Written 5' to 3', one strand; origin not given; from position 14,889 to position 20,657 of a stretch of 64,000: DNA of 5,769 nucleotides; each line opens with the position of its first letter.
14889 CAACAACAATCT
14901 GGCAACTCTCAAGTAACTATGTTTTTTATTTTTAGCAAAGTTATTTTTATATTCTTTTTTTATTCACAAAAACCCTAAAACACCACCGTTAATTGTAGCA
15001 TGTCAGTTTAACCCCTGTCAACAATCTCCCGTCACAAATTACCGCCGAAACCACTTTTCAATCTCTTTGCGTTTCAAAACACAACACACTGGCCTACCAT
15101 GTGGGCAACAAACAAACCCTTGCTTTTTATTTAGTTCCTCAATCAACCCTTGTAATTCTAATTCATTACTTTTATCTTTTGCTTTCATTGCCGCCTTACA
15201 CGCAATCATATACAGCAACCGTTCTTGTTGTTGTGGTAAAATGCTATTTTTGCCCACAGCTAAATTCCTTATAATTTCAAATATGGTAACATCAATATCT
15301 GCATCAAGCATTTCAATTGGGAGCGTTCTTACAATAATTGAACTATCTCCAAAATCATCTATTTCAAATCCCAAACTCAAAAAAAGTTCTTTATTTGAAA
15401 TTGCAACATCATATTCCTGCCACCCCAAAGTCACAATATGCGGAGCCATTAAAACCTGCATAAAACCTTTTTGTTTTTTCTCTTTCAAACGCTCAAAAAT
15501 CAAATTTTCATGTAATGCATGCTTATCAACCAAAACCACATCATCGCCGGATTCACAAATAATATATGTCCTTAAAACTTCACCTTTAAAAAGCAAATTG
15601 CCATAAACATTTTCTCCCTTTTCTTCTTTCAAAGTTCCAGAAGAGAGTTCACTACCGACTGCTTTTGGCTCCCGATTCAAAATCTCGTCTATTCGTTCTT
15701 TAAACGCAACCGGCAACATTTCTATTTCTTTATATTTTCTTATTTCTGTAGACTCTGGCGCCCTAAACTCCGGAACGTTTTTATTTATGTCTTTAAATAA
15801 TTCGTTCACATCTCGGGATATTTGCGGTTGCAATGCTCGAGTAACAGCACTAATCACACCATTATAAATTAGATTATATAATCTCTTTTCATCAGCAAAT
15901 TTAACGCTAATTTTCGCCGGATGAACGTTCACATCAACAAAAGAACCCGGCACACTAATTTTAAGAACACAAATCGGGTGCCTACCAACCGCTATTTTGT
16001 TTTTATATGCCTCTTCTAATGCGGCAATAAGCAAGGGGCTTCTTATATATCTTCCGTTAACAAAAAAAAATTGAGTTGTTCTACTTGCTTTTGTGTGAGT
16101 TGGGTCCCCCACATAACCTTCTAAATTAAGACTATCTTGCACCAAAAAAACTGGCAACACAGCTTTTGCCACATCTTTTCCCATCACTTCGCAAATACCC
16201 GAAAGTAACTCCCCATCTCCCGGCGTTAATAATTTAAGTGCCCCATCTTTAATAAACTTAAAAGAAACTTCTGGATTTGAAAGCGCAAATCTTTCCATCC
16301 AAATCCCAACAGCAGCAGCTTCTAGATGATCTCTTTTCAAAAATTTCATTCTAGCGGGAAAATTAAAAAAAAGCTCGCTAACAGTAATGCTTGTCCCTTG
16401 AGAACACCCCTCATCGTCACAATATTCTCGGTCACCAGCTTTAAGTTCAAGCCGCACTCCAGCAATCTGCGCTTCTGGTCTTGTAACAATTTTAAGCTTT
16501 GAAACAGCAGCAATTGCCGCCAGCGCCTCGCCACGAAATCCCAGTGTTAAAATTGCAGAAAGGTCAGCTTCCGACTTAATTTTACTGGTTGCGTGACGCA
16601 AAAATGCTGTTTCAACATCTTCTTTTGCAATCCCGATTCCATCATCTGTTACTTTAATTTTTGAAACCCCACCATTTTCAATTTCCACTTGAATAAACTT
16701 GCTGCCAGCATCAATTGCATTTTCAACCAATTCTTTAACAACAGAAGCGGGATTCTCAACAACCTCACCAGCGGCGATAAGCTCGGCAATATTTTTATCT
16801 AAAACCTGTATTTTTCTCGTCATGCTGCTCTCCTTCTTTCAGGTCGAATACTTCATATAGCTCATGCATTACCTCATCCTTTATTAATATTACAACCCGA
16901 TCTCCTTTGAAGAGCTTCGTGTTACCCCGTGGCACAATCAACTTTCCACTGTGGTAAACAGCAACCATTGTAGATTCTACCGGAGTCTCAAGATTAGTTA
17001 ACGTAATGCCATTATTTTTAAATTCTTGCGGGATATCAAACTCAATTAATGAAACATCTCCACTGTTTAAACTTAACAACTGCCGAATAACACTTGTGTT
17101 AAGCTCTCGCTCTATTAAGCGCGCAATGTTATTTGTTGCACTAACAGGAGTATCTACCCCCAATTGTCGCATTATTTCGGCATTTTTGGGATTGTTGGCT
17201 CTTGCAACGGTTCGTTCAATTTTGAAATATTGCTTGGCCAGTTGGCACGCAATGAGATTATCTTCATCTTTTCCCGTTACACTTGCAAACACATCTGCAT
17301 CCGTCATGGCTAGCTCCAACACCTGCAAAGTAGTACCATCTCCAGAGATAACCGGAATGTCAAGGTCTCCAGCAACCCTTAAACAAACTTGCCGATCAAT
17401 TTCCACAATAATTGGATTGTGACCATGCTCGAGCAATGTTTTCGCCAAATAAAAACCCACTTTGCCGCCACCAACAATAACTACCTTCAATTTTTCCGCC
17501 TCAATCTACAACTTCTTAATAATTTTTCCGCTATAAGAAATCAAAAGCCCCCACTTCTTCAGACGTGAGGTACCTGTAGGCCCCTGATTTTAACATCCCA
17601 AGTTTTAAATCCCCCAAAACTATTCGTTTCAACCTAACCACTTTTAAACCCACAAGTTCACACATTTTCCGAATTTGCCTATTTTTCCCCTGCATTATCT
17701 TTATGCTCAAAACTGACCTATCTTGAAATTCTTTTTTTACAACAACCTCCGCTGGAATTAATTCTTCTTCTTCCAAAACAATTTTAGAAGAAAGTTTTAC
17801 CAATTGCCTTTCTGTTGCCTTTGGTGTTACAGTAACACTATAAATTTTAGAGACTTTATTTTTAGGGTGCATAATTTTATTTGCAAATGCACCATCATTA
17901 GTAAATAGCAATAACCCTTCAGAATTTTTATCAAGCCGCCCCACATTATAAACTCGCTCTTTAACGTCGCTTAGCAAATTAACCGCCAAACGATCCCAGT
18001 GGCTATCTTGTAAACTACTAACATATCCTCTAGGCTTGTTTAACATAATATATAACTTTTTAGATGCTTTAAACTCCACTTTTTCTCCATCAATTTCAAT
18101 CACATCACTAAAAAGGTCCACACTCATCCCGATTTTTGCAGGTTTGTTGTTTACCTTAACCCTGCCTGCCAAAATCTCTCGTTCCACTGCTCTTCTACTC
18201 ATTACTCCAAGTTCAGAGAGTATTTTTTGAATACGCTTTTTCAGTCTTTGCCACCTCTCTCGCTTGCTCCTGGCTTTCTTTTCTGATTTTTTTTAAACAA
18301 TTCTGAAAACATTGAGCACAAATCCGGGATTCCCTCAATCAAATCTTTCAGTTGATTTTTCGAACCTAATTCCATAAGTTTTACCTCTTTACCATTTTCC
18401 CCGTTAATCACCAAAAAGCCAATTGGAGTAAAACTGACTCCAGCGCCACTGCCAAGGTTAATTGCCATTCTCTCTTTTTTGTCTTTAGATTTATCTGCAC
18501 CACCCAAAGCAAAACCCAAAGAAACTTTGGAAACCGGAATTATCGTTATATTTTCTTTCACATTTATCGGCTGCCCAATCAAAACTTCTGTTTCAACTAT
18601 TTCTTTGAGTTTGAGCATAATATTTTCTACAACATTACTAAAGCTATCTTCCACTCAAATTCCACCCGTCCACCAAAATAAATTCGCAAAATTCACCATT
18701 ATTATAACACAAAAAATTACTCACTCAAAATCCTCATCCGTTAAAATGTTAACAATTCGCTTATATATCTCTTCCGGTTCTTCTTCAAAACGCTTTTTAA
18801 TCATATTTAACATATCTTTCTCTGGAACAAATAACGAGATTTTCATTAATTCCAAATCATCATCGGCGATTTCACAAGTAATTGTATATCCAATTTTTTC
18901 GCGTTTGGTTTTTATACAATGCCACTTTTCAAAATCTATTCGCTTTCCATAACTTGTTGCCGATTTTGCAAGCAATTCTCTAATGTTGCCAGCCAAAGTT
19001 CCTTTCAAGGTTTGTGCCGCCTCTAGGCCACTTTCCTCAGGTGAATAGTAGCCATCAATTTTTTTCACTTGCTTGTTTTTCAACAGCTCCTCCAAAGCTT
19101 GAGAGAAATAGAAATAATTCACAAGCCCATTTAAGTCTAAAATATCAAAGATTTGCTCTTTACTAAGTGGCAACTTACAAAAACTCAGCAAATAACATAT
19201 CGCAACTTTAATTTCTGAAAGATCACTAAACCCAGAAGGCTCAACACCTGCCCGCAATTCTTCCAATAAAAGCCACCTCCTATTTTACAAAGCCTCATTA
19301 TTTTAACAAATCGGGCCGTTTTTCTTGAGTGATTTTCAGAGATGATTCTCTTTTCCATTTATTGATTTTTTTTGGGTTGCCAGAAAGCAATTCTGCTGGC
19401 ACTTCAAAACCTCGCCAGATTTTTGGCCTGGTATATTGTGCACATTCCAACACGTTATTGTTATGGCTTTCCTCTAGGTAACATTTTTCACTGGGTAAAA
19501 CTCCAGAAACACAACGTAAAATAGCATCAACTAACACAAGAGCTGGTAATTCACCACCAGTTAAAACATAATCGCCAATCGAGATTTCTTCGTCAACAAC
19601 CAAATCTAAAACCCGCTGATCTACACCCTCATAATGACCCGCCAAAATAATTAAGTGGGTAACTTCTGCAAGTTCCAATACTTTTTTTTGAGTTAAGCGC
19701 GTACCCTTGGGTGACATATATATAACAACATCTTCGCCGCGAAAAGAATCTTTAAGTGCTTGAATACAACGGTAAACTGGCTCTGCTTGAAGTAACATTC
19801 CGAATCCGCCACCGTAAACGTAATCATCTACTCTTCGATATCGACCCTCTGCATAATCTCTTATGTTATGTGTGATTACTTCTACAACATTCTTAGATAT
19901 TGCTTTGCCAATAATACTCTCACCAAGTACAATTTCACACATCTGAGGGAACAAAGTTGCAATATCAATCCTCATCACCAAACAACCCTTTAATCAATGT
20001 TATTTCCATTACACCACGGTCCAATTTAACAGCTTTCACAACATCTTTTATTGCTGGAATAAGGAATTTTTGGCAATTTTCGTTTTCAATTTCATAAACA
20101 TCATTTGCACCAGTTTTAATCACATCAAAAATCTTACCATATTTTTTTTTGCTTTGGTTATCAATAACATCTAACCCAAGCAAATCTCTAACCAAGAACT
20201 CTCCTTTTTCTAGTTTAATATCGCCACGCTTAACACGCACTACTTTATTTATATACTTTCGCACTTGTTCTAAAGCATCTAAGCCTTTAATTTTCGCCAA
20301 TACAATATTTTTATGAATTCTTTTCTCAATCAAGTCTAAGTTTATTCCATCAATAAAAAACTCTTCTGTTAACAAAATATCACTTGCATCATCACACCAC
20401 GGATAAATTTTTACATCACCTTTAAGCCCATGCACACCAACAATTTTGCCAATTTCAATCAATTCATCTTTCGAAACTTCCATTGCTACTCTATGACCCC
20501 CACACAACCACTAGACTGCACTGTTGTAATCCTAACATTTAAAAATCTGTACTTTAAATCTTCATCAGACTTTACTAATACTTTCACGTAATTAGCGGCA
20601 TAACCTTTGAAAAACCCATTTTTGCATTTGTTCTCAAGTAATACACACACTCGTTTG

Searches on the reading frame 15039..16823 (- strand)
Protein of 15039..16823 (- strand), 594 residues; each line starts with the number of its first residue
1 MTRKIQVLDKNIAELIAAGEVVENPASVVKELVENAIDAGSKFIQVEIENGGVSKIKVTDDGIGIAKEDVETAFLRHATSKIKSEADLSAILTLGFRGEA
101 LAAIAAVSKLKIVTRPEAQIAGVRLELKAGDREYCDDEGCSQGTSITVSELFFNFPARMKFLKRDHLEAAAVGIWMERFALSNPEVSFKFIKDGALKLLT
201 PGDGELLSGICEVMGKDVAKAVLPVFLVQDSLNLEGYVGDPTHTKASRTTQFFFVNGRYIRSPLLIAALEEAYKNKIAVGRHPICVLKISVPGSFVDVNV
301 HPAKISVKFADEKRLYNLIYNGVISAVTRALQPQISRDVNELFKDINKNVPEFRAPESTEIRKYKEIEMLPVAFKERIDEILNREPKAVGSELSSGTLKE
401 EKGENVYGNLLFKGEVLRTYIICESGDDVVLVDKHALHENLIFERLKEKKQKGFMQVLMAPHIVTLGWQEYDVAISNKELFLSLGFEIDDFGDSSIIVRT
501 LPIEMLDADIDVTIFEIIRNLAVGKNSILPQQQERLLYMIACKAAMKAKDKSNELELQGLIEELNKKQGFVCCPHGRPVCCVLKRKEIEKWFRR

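Call 37: search_protein_families(library=pfam, proteins=[window:15039-16823:-], max_evalue=0.001)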
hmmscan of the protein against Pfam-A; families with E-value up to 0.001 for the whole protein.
window:15039-16823:- (594 aa): 4 families
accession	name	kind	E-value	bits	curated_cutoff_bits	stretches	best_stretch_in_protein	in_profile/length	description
PF01119.25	DNA_mis_repair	-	7.3e-35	119.6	26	1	211-326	2-117/119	DNA mismatch repair protein, C-terminal domain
PF08676.16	MutL_C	-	7e-29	100.8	25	1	416-550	4-140/142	MutL C terminal dimerisation domain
PF13589.12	HATPase_c_3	-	1.9e-12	47.8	25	1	26-125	4-103/137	Histidine kinase-, DNA gyrase B-, and HSP90-like ATPase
PF02518.31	HATPase_c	-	5.6e-08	33.6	26.4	1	27-79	8-63/111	Histidine kinase-, DNA gyrase B-, and HSP90-like ATPase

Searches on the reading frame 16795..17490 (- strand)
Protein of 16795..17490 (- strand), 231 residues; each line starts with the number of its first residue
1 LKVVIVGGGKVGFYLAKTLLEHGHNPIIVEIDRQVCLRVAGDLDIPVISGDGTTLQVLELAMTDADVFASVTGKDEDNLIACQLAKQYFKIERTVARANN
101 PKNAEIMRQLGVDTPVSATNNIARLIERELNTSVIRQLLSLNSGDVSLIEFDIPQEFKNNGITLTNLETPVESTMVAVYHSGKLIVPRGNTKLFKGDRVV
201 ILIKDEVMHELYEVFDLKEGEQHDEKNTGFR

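Call 37: search_protein_families(library=pfam, proteins=[window:16795-17490:-], max_evalue=0.001)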
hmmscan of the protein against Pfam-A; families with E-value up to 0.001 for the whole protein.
window:16795-17490:- (231 aa): 3 families
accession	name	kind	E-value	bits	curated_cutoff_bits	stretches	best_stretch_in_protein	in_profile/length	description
PF02254.24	TrkA_N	-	4.6e-26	91.9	23.8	1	3-117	1-115/116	TrkA-N domain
PF02080.26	TrkA_C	-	1e-07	32.1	27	1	169-215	22-70/71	TrkA-C domain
PF01494.25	FAD_binding_3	-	0.00022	21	22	0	2-31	3-32/349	FAD binding domain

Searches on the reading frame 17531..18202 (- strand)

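Call 37: search_protein_families(library=pfam, proteins=[window:17531-18202:-], max_evalue=0.001)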
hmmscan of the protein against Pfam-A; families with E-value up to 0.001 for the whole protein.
window:17531-18202:- (223 aa): 2 families
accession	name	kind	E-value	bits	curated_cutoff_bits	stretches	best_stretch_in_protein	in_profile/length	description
PF00849.27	PseudoU_synth_2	-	6.7e-25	88.5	26.8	1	51-182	2-151/152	RNA pseudouridylate synthase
PF01479.30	S4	-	5.1e-05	23.4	22.8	1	2-34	15-47/48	S4 domain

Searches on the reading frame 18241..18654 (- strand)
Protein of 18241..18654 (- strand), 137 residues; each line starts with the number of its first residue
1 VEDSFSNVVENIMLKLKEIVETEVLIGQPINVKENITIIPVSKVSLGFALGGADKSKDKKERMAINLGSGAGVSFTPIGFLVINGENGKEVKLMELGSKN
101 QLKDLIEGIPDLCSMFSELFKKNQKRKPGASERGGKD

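Call 37: search_protein_families(library=pfam, proteins=[window:18241-18654:-], max_evalue=0.001)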
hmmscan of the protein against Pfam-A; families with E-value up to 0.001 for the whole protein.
window:18241-18654:- (137 aa): 1 family
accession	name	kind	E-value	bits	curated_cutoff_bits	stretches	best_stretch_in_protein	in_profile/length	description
PF09579.15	Spore_YtfJ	-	4.1e-20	72.3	25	1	30-113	1-80/81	Sporulation protein YtfJ (Spore_YtfJ)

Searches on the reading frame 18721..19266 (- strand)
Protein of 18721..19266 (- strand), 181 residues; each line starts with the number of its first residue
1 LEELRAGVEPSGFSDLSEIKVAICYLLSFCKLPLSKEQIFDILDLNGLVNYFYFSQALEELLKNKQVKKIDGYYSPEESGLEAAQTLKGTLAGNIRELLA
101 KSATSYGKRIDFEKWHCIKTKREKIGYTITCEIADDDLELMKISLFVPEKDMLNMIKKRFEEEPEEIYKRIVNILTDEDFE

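Call 37: search_protein_families(library=pfam, proteins=[window:18721-19266:-], max_evalue=0.001)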
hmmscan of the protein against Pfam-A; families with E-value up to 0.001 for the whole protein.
window:18721-19266:- (181 aa): 1 family
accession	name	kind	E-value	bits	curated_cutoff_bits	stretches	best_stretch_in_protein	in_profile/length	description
PF14277.12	DUF4364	-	9.5e-33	113.7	26.9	1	19-175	1-162/162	Domain of unknown function (DUF4364)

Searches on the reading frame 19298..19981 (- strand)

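Call 37: search_protein_families(library=pfam, proteins=[window:19298-19981:-], max_evalue=0.001)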
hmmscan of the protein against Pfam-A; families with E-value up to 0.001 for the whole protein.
window:19298-19981:- (227 aa): 1 family
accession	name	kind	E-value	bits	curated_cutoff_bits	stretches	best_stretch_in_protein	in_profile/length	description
PF01746.26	tRNA_m1G_MT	-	2.6e-53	181.1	27.3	1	25-223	2-195/195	tRNA (Guanine-1)-methyltransferase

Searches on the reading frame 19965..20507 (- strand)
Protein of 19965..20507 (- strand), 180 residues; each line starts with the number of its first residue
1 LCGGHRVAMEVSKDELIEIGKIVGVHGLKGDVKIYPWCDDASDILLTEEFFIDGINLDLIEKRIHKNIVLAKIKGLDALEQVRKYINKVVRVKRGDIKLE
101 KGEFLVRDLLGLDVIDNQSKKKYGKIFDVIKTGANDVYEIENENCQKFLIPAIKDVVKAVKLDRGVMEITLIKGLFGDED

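Call 37: search_protein_families(library=pfam, proteins=[window:19965-20507:-], max_evalue=0.001)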
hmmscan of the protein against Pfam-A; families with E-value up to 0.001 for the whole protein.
window:19965-20507:- (180 aa): 3 families
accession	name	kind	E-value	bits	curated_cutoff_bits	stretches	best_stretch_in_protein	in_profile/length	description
PF01782.24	RimM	-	9.1e-15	55.1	23.5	1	19-94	2-82/84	RimM N-terminal domain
PF05239.21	PRC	-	1e-08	35.5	21.2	1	102-175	2-77/78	PRC-barrel domain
PF24986.1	PRC_RimM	-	3.2e-08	33.5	27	1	107-173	2-67/69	RimM PRC barrel domain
